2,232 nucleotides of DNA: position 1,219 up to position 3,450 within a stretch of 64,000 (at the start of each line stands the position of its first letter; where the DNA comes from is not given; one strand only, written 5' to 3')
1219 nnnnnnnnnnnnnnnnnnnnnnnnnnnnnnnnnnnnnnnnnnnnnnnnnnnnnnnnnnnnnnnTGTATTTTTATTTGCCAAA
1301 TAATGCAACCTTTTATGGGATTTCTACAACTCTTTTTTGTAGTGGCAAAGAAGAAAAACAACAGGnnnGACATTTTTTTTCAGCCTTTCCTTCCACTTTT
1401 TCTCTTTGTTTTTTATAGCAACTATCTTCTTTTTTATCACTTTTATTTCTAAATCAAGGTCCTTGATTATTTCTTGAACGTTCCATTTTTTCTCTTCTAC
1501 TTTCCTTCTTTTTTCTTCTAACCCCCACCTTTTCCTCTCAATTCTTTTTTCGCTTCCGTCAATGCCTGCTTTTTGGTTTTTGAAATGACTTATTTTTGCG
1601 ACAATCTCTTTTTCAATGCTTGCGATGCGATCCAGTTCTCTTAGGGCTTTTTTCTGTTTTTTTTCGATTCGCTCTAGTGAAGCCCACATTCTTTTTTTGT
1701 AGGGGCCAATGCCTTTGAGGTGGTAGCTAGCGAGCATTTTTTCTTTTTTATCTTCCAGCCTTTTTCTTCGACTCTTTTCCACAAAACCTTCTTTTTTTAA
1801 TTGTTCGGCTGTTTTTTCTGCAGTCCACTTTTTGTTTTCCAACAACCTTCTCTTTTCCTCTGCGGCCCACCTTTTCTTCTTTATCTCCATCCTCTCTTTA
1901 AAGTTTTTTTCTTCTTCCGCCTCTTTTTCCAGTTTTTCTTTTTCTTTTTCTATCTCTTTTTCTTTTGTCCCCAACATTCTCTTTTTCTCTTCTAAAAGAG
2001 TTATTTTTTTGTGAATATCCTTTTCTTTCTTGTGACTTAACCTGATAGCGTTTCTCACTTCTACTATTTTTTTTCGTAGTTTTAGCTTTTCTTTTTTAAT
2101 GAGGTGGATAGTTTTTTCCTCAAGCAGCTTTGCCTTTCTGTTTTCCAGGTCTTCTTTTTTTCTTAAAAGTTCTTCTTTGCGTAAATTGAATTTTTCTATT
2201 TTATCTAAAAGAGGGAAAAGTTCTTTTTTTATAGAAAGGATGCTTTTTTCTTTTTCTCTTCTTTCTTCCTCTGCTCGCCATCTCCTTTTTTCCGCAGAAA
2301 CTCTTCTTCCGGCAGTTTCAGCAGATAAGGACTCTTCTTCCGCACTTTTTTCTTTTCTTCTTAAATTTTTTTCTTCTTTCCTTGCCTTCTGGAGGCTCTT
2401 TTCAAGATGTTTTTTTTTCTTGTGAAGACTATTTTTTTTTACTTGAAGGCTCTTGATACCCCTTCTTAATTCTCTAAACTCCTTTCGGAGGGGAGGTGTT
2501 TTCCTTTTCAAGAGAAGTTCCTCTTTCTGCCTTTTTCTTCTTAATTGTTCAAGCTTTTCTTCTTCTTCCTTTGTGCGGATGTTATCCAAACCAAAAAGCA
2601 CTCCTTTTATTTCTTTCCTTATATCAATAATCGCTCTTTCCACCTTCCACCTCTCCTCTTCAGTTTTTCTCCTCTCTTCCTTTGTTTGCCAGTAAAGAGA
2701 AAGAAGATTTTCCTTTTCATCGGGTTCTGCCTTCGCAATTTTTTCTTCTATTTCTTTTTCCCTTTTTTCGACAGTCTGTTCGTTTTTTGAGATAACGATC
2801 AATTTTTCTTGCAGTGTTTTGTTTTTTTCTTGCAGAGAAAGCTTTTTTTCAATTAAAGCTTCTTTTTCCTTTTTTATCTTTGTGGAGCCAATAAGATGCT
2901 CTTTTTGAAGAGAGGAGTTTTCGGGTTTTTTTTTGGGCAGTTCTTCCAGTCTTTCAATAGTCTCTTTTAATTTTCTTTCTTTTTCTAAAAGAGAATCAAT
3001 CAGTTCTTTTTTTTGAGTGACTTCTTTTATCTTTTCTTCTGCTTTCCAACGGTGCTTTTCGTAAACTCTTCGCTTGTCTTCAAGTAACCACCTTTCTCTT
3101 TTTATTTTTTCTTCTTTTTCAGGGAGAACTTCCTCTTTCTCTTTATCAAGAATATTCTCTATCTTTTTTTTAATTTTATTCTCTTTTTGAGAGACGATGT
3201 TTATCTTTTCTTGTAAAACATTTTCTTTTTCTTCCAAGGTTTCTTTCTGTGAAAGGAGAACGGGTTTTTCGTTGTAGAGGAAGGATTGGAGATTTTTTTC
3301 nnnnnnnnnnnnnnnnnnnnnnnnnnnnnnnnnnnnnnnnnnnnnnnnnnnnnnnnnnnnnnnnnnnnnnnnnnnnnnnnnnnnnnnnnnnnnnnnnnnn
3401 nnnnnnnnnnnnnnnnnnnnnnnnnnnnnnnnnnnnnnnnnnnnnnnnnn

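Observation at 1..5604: Two tandem giant E/K/R-rich coiled-coil proteins built from modules carrying a conserved W-x13-W motif, directly downstream of rpsO-NYN-pnp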

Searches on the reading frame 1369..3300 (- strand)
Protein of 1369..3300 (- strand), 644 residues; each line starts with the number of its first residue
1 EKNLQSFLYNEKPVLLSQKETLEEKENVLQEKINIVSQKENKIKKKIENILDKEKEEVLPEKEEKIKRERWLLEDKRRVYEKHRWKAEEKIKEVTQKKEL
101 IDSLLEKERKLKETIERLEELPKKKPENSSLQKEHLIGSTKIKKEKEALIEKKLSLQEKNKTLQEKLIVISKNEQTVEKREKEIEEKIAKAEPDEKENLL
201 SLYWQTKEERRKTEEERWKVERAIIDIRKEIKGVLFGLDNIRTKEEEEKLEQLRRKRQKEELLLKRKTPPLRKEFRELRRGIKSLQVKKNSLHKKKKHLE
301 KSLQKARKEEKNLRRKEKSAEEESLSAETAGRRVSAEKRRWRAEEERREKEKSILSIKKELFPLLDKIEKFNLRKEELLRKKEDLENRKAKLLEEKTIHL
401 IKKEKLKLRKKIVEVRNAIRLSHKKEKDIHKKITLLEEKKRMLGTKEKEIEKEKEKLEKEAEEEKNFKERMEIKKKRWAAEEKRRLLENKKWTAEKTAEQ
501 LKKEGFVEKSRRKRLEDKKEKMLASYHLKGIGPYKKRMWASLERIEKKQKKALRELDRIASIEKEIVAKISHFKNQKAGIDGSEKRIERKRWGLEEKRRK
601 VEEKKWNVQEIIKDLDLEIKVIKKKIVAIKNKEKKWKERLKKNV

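Call 64: predict_structure(alignment_id=A4)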
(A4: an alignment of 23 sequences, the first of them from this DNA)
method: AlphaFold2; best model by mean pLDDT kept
length: 644 residues; sequences in the alignment: 23
mean_pLDDT: 84.5   pTM: 0.46
mean pLDDT of the five models: 84.5, 81.0, 79.7, 79.1, 78.9
residues with pLDDT >= 90: 257; 70-90: 335; 50-70: 36; < 50: 16
segments of 3 or more residues with pLDDT < 50: 123-133, 579-582
pLDDT, mean of each block of 10 residues (from residue 1): 74 83 87 87 86 71 81 88 87 87 85 79 43 59 88 93 94 95 96 94 95 94 92 86 83 84 80 88 91 93 93 92 85 88 92 93 92 91 88 81 82 87 91 92 93 93 89 92 94 94 94 90 77 65 77 79 76 59 61 75 78 81 78 77 71
secondary structure, 60 per line:
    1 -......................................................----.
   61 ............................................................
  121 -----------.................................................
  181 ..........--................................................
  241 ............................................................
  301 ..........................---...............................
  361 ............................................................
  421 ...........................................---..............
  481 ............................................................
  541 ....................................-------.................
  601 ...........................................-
elements in order: H2-55 H60-120 H132-190 H193-326 H330-463 H467-576 H584-643

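Call 68: fold_search(model_id=the predicted structure, library=pdb)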
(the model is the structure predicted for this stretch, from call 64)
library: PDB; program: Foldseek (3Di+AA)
matches with E <= 10: 55; with E <= 0.001: 0
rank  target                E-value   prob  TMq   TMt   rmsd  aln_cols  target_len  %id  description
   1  7nyx_A                4.3e-01  0.10  0.11  0.06  57.1       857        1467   12  Cryo-EM structure of the MukBEF-MatP-DNA monomer (closed conformation) (released 2021-07-07)
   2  9a69_B                5.0e-01  0.28  0.14  0.14  60.0       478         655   11  Integrative model of MCPB-MCPC by crosslinking MS and deep learning (released 2024-09-18)
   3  9gm7_A                8.7e-01  0.08  0.12  0.06  59.4       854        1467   12  MukBEF in a nucleotide-bound state with open neck gate (monomer) (released 2025-03-26)
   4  9a65_A                1.3e+00  0.18  0.18  0.19  88.0       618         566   11  Integrative model of YVAQ-MCPB by crosslinking MS and deep learning (released 2024-09-18)
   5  8c5v_I                1.4e+00  0.08  0.11  0.14  96.4       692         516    9  Chemotaxis core signalling unit from E protein lysed E. coli cells (released 2023-09-13)
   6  7zr1_C                1.5e+00  0.11  0.12  0.10  76.3       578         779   14  Chaetomium thermophilum Mre11-Rad50-Nbs1 complex bound to ATPyS (composite structure) (released 2023-01-11)
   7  9a65_B                1.8e+00  0.30  0.20  0.20  57.3       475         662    9  Integrative model of YVAQ-MCPB by crosslinking MS and deep learning (released 2024-09-18)
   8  7ogt_A                1.8e+00  0.05  0.11  0.11  49.8       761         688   15  Folded elbow of cohesin (released 2021-07-28)
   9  5eiu_A                2.1e+00  0.99  0.11  0.49   9.9        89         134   22  Mini TRIM5 B-box 2 dimer C2 crystal form (released 2016-06-15)
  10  8snb_8J               2.4e+00  0.38  0.19  0.28  34.8       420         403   13  atomic model of sea urchin sperm doublet microtubule (48-nm periodicity) (released 2023-06-28)
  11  9cpb_5R               2.4e+00  0.16  0.15  0.21  34.9       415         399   12  Atomic model of bovine Fallopian tube cilia doublet microtubule (48-nm periodicity) (released 2024-10-30)
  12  5eiu_D                2.8e+00  0.98  0.11  0.50   9.4        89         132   22  Mini TRIM5 B-box 2 dimer C2 crystal form (released 2016-06-15)
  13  8otz_Ct               2.8e+00  0.35  0.18  0.30  35.4       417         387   14  48-nm repeat of the native axonemal doublet microtubule from bovine sperm (released 2023-11-22)
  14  7ogt_B                2.8e+00  0.12  0.22  0.20  47.6       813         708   13  Folded elbow of cohesin (released 2021-07-28)
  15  6yvu_B                3.2e+00  0.05  0.14  0.08  73.6       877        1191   14  Condensin complex from S.cerevisiae ATP-free apo non-engaged state (released 2020-07-15)
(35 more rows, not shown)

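Call 92: search_solved_structures(query=A4, max_evalue=0.1)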
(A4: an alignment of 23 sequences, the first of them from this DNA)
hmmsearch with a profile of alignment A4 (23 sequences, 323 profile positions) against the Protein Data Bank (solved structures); distinct sequences matched with E-value up to 0.1: 26.
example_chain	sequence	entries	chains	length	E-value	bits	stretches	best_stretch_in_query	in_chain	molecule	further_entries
2yo3_A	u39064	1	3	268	3.1e-05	26.2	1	236-289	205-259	GENERAL CONTROL PROTEIN GCN4, PUTATIVE INNER MEMBRANE PROTEIN, GENERAL CONTROL PROTEIN GCN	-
5app_A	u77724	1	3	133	0.00078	21.6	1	93-210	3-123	General control protein GCN4,GENERAL CONTROL PROTEIN GCN4, OUTER MEMBRANE PROTEIN 100,Gene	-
7zol_A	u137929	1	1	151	0.0017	20.5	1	61-142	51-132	TPR-CHAT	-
2wpr_A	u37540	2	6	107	0.0024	20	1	93-151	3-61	TRIMERIC AUTOTRANSPORTER ADHESIN FRAGMENT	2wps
3wpo_A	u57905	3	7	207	0.0089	18.2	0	254-285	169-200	Trimeric autotransporter adhesin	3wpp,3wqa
2yny_A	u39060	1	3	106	0.011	17.9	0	254-286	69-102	GENERAL CONTROL PROTEIN GCN4, PUTATIVE INNER MEMBRANE PROTEIN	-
2yo0_A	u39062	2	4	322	0.011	17.8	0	254-285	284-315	GENERAL CONTROL PROTEIN GCN4, PUTATIVE INNER MEMBRANE PROTEIN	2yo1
5nfd_A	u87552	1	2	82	0.015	17.4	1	217-282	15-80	Kinesin-like protein KIF21A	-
3zmf_A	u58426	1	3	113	0.016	17.3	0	256-285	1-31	GENERAL CONTROL PROTEIN GCN4, PUTATIVE INNER MEMBRANE PROTEIN, GENERAL CONTROL PROTEIN GCN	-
5d3a_A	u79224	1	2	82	0.02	17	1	214-282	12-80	Kinesin-like protein KIF21A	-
6psa_A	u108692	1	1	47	0.023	16.8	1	255-287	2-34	IQN17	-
8f3b_A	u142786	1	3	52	0.023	16.8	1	255-289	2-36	IQN22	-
1czq_A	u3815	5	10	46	0.024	16.7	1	255-288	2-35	FUSION PROTEIN BETWEEN THE HYDROPHOBIC POCKET OF HIV GP41 AND GCN4-PIQI | FUSION PROTEIN BETWEEN THE HYDROPHOBIC POCKET OF HIV GP41 AND GENERAL CONTROL PROTEIN 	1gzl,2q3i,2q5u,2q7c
8ur7_A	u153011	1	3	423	0.024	16.7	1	109-146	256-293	Trimer head HA,Hemagglutinin HA1 chain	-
2r3c_A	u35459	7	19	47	0.025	16.7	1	255-288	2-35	gp41 N-peptide | IQN17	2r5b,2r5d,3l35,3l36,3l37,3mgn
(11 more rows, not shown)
